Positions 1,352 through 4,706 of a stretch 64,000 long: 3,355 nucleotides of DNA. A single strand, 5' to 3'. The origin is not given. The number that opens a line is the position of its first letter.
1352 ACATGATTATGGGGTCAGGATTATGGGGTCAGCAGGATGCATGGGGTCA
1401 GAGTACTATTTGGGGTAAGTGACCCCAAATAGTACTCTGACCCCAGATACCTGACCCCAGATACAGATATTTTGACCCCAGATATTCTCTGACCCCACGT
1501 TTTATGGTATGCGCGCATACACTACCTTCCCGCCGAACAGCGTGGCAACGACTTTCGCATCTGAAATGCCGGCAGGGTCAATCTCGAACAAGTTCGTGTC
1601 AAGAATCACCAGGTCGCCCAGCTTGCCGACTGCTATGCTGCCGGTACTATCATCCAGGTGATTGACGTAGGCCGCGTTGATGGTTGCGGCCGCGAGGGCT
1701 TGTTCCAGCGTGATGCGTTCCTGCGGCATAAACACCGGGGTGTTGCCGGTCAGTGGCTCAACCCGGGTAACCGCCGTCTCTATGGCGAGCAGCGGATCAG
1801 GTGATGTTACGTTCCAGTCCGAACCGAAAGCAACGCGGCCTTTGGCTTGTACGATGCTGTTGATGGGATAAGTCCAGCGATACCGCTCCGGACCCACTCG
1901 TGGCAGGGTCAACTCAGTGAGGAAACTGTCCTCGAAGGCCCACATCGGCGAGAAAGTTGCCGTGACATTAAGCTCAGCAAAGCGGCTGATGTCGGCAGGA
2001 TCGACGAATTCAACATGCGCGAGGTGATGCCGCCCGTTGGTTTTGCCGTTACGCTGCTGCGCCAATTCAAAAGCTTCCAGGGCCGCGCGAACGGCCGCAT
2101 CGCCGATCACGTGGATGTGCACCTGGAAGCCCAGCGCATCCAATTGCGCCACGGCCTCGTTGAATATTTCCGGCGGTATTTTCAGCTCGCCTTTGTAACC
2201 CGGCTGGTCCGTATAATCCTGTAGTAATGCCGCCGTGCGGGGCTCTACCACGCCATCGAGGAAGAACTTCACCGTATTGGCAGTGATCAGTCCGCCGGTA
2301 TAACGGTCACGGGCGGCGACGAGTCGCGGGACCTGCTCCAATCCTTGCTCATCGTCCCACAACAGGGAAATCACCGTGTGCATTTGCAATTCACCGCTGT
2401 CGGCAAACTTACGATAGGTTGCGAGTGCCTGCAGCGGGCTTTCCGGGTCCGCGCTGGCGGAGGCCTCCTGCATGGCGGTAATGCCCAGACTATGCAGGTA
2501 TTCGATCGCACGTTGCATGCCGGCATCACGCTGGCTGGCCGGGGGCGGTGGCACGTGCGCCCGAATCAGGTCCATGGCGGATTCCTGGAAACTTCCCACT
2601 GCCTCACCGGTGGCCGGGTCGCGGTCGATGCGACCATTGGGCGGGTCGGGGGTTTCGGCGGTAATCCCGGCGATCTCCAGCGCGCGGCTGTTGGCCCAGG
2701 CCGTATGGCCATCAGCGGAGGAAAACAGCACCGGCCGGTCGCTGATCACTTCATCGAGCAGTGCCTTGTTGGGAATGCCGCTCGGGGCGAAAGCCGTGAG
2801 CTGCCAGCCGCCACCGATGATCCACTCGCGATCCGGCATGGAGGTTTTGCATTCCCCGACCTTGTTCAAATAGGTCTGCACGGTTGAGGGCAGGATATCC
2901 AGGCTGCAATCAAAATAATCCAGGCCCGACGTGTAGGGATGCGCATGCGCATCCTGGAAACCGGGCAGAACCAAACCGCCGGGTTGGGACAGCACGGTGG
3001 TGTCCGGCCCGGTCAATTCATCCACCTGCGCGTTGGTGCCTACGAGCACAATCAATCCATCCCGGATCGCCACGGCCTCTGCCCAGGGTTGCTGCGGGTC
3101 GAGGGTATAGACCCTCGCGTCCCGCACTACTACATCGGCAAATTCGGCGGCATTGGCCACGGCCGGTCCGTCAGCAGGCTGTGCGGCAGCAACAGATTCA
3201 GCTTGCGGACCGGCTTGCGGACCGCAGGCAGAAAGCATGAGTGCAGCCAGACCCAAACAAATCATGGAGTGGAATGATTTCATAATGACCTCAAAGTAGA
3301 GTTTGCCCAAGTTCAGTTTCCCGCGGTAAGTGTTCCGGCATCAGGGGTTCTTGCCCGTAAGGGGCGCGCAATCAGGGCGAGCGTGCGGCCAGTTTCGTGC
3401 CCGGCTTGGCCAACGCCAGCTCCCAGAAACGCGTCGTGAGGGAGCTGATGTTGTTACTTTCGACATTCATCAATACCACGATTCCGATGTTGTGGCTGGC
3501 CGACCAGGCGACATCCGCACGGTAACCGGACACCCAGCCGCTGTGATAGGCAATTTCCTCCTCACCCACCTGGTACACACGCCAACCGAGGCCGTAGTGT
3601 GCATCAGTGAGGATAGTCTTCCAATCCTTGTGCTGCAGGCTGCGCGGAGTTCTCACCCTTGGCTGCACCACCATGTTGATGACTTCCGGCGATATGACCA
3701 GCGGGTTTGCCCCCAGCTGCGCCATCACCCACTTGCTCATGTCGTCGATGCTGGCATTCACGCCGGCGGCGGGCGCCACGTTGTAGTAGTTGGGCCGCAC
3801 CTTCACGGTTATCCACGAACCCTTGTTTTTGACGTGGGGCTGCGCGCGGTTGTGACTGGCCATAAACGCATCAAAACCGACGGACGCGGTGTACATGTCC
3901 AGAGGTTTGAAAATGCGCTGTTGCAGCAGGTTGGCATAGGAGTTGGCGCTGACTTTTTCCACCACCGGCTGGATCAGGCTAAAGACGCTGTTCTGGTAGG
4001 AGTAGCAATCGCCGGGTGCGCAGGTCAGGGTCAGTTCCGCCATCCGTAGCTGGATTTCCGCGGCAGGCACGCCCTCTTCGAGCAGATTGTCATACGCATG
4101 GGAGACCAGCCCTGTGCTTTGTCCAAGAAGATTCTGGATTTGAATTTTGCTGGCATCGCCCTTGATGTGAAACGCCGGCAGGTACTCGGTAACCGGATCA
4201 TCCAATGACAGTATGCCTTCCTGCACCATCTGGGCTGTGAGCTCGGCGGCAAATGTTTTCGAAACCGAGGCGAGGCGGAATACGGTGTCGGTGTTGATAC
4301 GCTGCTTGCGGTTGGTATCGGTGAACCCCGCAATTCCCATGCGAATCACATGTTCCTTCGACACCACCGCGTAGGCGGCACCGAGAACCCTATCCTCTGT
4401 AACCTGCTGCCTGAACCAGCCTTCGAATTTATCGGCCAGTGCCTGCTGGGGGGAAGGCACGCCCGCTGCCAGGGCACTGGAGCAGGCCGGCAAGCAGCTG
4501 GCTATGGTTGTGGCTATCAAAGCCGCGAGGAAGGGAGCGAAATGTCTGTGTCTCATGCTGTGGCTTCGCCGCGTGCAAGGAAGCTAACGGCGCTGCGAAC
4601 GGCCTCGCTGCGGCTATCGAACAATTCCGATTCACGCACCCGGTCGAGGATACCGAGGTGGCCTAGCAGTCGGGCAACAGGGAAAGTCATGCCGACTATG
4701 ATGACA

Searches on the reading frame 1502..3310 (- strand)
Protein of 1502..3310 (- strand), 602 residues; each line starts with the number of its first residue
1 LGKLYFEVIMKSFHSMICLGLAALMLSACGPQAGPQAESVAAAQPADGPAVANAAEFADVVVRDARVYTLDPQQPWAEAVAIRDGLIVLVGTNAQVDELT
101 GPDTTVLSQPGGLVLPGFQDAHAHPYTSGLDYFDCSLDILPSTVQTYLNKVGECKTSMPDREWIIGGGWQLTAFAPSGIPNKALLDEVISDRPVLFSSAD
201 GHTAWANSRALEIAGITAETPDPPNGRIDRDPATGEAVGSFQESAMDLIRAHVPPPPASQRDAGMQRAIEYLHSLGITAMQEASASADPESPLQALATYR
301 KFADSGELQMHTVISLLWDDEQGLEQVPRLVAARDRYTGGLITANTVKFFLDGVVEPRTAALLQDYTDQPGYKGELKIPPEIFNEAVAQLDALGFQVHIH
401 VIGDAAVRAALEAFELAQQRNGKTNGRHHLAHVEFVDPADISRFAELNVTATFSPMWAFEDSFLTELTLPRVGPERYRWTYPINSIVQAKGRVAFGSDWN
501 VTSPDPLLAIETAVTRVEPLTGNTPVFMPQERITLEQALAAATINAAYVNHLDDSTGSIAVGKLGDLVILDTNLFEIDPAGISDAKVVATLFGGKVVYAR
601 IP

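Call 49: search_protein_families(library=pfam, proteins=[window:1502-3310:-], max_evalue=0.00001)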
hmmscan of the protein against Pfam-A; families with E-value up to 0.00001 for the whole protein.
window:1502-3310:- (602 aa): 2 families
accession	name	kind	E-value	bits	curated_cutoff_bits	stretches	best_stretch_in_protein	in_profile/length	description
PF07969.17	Amidohydro_3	-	4.2e-103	346.8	29.7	1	111-598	7-472/472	Amidohydrolase family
PF01979.26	Amidohydro_1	-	1.6e-14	54.4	25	1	380-597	134-345/345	Amidohydrolase family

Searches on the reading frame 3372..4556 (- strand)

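Call 49: search_protein_families(library=pfam, proteins=[window:3372-4556:-], max_evalue=0.00001)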
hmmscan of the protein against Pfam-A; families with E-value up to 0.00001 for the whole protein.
window:3372-4556:- (394 aa): 1 family
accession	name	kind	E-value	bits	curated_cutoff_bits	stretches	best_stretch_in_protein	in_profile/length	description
PF00144.29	Beta-lactamase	-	8.5e-57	193.2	27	1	45-368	2-313/329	Beta-lactamase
